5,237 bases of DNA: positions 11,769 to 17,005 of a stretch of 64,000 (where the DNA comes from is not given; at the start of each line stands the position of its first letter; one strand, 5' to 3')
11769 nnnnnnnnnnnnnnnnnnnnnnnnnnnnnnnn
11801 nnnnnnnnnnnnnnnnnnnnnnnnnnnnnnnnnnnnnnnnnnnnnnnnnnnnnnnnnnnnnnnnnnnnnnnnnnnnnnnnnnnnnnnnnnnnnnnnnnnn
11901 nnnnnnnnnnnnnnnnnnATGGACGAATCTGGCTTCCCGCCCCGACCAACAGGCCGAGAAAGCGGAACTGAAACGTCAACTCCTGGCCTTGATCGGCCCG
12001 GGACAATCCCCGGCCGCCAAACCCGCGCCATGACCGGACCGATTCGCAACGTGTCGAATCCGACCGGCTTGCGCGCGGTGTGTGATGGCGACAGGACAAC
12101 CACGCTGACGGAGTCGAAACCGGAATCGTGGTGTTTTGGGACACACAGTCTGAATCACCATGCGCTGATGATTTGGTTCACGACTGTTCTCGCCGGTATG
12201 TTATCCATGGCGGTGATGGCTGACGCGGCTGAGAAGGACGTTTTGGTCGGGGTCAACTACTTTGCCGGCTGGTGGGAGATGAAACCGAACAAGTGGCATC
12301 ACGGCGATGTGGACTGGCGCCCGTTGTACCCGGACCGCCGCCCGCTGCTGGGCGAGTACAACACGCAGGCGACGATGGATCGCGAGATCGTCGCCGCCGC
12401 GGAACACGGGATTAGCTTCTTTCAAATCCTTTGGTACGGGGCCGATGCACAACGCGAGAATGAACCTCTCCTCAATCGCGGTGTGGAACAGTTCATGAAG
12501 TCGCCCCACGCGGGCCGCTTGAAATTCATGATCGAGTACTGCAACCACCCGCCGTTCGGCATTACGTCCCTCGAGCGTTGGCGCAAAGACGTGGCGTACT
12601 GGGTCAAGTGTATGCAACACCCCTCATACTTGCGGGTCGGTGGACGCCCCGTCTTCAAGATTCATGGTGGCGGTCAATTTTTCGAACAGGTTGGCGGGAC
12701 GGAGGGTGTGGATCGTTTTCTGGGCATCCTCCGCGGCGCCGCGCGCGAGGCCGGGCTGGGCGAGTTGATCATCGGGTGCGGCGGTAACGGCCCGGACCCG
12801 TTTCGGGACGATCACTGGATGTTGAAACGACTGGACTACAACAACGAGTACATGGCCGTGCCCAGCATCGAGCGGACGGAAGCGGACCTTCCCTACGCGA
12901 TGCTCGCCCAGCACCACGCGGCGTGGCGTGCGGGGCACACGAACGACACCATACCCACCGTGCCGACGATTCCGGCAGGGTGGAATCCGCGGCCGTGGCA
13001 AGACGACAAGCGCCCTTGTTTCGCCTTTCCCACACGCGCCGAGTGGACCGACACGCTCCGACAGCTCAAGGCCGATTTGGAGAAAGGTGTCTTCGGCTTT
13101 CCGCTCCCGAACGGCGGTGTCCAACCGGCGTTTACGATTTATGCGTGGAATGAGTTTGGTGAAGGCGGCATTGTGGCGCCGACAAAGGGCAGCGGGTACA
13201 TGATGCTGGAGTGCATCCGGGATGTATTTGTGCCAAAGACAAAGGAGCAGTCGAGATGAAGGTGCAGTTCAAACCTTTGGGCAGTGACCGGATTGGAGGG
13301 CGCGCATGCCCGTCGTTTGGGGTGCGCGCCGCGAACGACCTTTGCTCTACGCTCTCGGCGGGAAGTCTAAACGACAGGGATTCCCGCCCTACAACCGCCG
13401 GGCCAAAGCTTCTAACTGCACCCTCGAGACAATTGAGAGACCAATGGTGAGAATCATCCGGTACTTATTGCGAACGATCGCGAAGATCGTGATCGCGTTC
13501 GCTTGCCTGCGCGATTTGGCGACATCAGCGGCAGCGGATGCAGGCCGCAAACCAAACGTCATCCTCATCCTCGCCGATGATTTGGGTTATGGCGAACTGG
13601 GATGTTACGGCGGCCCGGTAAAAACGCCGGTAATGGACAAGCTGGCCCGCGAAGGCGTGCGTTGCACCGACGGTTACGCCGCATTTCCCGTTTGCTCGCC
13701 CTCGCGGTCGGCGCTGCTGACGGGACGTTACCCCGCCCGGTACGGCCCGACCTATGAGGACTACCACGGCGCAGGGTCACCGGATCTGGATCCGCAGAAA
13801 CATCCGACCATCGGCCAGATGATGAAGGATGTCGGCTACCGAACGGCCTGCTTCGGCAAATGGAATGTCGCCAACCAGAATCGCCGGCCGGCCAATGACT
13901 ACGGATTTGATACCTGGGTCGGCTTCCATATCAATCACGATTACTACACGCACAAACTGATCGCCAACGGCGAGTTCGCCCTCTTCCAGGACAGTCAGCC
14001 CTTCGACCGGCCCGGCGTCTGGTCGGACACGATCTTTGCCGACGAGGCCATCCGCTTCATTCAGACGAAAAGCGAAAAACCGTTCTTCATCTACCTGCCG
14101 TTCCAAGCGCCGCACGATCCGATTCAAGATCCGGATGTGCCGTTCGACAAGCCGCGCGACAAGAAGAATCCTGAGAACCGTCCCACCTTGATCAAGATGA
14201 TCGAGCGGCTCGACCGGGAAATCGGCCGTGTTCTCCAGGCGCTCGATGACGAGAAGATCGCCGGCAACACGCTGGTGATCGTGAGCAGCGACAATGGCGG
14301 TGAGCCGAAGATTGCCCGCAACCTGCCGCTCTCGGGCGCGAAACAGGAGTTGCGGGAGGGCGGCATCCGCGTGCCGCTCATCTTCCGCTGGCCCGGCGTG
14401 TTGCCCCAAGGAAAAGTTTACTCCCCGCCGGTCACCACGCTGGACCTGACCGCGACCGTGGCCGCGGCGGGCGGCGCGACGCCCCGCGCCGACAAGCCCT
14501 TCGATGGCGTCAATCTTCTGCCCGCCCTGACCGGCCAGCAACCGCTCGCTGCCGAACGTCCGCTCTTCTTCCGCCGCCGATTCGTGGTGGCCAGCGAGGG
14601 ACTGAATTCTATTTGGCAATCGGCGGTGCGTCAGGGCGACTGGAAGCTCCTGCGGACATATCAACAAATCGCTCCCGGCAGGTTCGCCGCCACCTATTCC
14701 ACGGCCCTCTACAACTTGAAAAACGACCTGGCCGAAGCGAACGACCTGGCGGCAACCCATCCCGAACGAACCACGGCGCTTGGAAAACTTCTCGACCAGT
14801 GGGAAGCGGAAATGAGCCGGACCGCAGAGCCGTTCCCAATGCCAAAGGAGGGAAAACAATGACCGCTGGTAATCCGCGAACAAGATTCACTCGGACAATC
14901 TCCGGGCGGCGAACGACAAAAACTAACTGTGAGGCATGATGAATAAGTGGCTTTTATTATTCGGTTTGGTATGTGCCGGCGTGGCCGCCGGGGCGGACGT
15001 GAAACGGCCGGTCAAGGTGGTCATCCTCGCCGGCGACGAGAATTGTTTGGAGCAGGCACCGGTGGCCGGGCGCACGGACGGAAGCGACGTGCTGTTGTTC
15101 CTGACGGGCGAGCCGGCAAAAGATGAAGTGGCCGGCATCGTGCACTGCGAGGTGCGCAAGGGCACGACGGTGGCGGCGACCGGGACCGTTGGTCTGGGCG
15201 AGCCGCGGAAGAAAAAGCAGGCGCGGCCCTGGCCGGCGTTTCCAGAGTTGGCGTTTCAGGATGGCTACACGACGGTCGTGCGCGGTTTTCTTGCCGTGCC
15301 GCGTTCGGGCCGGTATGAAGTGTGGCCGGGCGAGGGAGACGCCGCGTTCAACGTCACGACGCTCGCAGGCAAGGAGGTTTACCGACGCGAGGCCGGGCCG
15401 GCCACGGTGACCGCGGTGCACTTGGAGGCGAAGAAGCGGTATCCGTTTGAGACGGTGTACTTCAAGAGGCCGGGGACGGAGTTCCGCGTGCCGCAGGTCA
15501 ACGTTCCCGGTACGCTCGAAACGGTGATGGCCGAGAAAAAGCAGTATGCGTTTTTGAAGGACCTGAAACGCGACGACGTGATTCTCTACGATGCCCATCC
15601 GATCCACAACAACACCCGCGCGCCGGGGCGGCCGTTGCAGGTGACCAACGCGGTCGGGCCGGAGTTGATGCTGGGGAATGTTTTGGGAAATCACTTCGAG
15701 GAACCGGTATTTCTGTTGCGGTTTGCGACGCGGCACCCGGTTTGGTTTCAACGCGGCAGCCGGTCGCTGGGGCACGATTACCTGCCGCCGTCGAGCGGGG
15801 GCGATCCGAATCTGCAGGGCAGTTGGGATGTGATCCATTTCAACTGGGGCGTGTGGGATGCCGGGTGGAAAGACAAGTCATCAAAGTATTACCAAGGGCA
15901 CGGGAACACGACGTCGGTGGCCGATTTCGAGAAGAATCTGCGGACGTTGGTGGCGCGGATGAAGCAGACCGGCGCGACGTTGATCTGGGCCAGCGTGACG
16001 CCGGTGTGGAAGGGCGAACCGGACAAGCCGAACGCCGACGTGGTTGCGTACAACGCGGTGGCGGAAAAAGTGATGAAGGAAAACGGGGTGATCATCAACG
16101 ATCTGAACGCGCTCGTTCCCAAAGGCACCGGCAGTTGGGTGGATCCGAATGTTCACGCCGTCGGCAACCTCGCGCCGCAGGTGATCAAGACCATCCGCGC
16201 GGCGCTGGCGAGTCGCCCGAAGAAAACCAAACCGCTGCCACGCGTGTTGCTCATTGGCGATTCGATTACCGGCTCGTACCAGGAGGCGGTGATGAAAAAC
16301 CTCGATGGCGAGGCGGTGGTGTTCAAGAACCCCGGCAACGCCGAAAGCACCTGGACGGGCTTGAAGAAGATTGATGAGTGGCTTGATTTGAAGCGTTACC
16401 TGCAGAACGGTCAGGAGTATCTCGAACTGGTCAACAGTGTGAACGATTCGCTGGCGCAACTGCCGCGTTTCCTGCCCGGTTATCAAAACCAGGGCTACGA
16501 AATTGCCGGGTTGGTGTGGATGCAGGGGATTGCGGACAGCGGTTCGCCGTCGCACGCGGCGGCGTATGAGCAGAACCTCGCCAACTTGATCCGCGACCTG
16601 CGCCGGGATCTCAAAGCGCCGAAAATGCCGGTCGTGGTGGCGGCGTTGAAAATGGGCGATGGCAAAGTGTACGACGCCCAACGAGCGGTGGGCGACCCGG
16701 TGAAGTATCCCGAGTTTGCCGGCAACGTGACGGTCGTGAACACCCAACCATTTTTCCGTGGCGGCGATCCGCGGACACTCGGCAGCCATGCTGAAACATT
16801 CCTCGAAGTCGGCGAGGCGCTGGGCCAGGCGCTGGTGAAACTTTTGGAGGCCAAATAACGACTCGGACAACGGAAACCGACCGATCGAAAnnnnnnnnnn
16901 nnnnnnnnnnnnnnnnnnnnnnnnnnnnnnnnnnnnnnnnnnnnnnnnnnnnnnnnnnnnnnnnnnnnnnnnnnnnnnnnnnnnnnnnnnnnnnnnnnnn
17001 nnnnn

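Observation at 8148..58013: Locus composition points to a fucoidan-like (sulfated, acetylated fucan) degradation island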

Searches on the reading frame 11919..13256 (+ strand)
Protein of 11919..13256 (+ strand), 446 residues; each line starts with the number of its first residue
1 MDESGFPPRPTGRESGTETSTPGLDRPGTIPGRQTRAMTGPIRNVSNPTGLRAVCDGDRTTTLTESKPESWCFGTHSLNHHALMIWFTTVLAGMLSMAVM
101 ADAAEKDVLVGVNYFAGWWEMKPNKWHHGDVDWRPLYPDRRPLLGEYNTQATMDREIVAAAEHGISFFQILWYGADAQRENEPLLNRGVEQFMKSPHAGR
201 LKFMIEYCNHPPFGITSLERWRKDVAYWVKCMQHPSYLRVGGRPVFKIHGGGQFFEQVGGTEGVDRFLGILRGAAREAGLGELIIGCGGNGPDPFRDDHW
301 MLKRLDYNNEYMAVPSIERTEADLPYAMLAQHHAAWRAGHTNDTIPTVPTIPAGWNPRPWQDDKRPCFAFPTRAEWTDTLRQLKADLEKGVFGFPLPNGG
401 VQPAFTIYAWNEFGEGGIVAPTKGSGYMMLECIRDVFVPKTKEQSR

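Call 4: search_protein_families(library=pfam, proteins=[window:11919-13256:+], max_evalue=0.001)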
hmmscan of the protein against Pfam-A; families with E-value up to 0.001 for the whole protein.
window:11919-13256:+ (446 aa): 1 family
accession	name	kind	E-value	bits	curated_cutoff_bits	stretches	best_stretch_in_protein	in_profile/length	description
PF14307.12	Glyco_tran_WbsX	-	1.4e-06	28.5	25.1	1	218-432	133-349/350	Glycosyltransferase WbsX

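Call 11: search_protein_families(library=ncbifam, proteins=[window:12168-13256:+], max_evalue=0.01)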
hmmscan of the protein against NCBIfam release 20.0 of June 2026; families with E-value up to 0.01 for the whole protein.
window:12168-13256:+ (363 aa): 0 families

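Call 42: search_protein_families(library=pfam, proteins=[window:12168-13256:+], max_evalue=1)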
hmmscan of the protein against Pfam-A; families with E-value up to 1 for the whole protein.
window:12168-13256:+ (363 aa): 1 family
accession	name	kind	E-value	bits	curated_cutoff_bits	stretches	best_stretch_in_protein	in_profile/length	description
PF14307.12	Glyco_tran_WbsX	-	5.4e-07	29.8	25.1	1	135-349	133-349/350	Glycosyltransferase WbsX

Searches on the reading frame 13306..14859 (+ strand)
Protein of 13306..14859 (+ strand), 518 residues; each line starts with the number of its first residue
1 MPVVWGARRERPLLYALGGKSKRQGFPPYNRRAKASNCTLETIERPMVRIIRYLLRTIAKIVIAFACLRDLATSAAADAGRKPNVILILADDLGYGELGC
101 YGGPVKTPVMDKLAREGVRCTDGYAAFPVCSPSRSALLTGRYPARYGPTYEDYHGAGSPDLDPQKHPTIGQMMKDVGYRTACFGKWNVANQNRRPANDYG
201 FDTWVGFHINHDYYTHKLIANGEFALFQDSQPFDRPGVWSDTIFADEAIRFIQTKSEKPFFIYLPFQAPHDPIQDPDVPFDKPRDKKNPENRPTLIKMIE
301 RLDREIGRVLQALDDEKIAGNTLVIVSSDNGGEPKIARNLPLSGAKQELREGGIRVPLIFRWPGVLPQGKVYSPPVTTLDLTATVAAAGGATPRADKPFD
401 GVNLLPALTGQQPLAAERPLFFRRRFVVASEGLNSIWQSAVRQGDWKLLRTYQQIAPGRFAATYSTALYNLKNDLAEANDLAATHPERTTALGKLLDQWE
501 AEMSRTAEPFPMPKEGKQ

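Call 4: search_protein_families(library=pfam, proteins=[window:13306-14859:+], max_evalue=0.001)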
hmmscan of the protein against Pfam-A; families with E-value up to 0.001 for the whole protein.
window:13306-14859:+ (518 aa): 3 families
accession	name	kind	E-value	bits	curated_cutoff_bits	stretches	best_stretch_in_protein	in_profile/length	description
PF00884.28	Sulfatase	-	8.3e-61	206.4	25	1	83-390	1-300/301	Sulfatase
PF01663.27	Phosphodiest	-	1.8e-11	44.7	23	1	86-333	2-222/342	Type I phosphodiesterase / nucleotide pyrophosphatase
PF16347.10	SGSH_C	-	2.2e-05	25.1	29.3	1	349-484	11-134/154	N-sulphoglucosamine sulphohydrolase, C-terminal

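Call 44: search_solved_structures(query=window:13444-14859:+, max_evalue=1e-20)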
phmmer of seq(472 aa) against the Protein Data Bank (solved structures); distinct sequences matched with E-value up to 1e-20: 48.
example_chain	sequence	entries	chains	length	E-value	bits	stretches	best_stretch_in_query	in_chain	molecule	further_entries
6prm_A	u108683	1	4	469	3.4e-70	240.6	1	34-459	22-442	exo-4S-kappa carrageenan S1 sulfatase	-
6psm_A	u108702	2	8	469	9.1e-69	235.9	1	34-459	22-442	exo-4S-kappa carrageenan S1 sulfatase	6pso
7stt_A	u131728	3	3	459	6.6e-67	229.8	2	242-463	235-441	N-acetylgalactosamine-6-sulfatase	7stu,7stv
6bia_A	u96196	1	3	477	3.2e-65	224.2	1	34-455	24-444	Sulfatase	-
6b0k_A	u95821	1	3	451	2.2e-63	218.1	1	35-455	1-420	Iota-carrageenan sulfatase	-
6b0j_A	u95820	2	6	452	2.3e-63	218.1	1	35-455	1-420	Iota-carrageenan sulfatase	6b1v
9fo1_A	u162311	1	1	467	5e-59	203.8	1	36-460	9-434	k-carrageenan sulfatase S1_16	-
9hh3_A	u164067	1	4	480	1.4e-58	202.2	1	35-454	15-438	Sulfatase, family S1-19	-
9hh2_A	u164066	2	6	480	3.6e-57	197.6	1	35-454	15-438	Sulfatase, family S1-19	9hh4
6ust_A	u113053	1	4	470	1.4e-50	175.9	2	36-236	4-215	N-acetylgalactosamine 6-sulfate sulfatase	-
3ed4_A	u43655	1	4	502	4.9e-49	170.8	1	13-442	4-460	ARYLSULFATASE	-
4fdi_A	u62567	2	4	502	2.1e-46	162.2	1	35-385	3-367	N-acetylgalactosamine-6-sulfatase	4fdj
1fsu_A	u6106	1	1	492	3.3e-45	158.2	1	35-363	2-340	N-ACETYLGALACTOSAMINE-4-SULFATASE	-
8eg3_A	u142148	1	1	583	3.2e-43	151.6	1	16-143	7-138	Steryl-sulfatase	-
7ana_AAA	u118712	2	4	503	1.1e-42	149.9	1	35-170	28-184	N-acetylgalactosamine-6-sulfatase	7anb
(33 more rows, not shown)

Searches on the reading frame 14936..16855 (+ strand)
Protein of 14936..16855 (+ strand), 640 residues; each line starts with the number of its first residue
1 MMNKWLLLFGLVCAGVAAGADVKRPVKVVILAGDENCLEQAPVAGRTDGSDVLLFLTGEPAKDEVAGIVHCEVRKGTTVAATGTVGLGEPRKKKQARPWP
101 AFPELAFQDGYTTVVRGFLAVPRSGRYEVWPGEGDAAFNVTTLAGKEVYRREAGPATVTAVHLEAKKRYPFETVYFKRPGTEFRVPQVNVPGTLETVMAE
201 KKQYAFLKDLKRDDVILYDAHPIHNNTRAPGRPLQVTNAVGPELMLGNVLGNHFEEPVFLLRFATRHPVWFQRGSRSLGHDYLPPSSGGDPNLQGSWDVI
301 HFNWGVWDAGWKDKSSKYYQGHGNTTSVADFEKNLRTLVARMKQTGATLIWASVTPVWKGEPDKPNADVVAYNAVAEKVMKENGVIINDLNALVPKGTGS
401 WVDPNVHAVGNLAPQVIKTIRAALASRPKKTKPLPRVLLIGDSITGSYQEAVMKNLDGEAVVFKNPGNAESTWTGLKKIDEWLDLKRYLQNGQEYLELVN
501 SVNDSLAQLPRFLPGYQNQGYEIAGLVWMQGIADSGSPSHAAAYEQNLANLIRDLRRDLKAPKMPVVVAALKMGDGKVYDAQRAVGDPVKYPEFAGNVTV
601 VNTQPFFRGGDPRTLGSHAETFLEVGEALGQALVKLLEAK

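Call 4: search_protein_families(library=pfam, proteins=[window:14936-16855:+], max_evalue=0.001)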
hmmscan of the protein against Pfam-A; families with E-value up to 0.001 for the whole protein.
window:14936-16855:+ (640 aa): 3 families
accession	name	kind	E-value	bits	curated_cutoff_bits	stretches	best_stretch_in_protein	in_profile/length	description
PF03629.24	SASA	-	5.2e-16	59.4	24.8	1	488-612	98-205/226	Carbohydrate esterase, sialic acid-specific acetylesterase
PF13472.12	Lipase_GDSL_2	-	3.9e-11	44.2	32.9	1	293-404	59-163/178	GDSL-like Lipase/Acylhydrolase family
PF04311.20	DUF459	-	0.00024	21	27.2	0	329-403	91-162/197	Protein of unknown function (DUF459)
